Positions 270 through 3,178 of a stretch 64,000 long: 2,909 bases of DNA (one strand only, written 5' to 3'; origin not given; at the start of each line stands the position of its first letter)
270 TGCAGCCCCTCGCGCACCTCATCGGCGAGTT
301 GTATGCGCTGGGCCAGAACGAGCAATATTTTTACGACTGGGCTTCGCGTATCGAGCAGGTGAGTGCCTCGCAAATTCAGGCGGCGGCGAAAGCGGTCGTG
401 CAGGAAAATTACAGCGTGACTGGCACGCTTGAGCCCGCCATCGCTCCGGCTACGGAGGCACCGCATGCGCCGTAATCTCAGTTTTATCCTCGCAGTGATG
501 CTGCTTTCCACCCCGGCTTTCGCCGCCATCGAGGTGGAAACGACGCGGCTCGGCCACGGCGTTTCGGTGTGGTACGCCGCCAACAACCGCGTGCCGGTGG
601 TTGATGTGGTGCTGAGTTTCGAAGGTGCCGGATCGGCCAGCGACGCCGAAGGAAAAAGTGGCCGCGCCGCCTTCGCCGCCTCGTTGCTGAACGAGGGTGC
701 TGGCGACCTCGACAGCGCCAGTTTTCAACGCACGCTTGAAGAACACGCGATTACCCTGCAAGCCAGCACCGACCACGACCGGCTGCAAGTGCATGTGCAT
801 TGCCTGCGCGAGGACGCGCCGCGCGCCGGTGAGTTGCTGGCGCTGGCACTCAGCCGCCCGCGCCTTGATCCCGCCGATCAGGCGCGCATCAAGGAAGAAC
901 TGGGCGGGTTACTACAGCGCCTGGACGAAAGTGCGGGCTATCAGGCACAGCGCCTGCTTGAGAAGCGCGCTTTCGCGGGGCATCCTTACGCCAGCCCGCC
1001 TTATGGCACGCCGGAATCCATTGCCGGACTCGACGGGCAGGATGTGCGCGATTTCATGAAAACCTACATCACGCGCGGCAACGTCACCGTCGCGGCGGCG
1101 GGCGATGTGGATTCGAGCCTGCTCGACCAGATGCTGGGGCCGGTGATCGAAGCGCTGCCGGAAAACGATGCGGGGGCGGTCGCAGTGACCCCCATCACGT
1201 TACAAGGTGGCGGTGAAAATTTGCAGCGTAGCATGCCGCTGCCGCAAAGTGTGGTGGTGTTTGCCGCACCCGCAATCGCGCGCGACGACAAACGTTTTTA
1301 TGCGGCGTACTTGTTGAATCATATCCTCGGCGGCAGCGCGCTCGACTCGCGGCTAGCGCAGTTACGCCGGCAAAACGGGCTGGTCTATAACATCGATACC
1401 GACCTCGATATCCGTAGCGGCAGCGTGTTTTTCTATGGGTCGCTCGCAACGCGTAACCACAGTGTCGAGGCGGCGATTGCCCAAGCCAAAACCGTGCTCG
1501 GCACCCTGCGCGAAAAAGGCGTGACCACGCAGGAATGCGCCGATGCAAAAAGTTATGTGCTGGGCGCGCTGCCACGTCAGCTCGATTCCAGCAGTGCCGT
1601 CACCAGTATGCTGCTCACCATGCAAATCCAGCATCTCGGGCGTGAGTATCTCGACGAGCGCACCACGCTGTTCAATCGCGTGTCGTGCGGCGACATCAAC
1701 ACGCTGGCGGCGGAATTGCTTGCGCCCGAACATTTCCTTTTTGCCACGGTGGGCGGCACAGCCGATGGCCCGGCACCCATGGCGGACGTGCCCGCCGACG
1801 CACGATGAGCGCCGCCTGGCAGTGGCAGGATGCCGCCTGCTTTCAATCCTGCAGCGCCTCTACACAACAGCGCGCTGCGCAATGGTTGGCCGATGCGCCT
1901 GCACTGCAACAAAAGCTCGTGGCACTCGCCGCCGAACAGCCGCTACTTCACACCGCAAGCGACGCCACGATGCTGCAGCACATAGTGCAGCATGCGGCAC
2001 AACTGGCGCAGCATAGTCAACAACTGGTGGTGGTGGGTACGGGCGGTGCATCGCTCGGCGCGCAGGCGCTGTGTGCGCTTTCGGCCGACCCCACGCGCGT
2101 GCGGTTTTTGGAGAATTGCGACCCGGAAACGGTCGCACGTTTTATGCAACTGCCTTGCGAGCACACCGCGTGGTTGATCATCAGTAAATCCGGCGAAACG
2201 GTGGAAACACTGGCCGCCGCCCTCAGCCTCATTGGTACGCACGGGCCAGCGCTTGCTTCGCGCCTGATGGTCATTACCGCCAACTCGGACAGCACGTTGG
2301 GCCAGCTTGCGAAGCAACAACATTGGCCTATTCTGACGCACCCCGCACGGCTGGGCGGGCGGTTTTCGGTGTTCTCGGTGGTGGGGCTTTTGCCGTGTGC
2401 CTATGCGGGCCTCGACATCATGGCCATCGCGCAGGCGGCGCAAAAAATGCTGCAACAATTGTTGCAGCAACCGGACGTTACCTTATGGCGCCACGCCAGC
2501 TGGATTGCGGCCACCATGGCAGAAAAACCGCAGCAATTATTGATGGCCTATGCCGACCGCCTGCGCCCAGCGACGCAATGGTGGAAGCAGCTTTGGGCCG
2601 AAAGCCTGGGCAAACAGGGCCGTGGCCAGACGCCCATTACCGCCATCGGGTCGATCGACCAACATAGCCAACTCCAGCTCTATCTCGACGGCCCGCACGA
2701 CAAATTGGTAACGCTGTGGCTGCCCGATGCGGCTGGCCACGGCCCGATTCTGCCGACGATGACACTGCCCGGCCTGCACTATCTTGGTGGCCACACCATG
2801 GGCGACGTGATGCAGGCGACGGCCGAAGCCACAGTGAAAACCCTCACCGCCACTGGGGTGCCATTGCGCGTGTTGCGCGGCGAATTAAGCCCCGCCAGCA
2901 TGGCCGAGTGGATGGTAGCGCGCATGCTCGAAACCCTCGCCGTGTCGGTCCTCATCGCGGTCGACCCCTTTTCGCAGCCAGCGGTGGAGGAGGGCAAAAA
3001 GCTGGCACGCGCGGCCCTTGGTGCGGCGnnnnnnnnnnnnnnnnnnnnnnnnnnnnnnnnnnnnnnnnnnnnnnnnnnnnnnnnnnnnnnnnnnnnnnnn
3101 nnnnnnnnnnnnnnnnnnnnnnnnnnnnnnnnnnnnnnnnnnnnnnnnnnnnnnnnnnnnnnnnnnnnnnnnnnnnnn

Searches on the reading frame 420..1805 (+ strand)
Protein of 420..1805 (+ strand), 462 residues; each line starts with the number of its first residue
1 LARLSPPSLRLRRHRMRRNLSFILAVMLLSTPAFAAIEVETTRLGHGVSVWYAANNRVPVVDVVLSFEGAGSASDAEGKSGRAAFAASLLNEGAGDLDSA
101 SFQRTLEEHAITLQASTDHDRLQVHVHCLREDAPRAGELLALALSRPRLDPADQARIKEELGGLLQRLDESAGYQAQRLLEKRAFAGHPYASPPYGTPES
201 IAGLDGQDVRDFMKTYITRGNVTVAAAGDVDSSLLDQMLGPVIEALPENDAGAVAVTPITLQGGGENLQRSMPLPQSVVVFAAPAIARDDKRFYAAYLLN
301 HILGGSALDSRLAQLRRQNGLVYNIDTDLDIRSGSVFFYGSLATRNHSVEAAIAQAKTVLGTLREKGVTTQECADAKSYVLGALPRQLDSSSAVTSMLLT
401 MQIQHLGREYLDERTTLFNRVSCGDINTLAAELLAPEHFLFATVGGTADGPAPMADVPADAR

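Call 20: search_protein_families(library=pfam, proteins=[window:420-1805:+], max_evalue=0.00001)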
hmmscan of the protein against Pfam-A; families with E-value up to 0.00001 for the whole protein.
window:420-1805:+ (462 aa): 2 families
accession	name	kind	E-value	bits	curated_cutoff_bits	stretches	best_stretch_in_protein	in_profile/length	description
PF05193.26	Peptidase_M16_C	-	2.4e-21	76.9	23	1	205-378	3-179/181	Peptidase M16 inactive domain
PF00675.25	Peptidase_M16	-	1e-08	35.7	22.3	1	61-193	13-144/149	Insulinase (Peptidase family M16)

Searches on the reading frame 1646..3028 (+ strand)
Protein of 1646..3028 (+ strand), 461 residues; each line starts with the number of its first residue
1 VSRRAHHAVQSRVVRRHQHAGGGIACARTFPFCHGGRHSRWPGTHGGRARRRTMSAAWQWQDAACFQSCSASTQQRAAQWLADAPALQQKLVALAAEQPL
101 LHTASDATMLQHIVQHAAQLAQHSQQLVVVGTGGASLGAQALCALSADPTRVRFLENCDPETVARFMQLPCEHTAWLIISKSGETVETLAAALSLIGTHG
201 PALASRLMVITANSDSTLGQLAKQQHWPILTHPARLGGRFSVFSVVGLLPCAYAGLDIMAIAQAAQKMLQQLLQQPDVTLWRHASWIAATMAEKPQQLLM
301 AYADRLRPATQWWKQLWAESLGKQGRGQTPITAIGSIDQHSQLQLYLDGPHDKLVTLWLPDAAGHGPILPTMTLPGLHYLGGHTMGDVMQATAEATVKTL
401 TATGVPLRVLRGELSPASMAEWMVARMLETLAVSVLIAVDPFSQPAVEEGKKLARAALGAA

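Call 20: search_protein_families(library=pfam, proteins=[window:1646-3028:+], max_evalue=0.00001)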
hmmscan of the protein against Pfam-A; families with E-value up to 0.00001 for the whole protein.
window:1646-3028:+ (461 aa): 1 family
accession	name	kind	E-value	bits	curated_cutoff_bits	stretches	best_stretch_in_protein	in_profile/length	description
PF00342.24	PGI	-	4.5e-12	45.8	22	1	124-324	96-309/486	Phosphoglucose isomerase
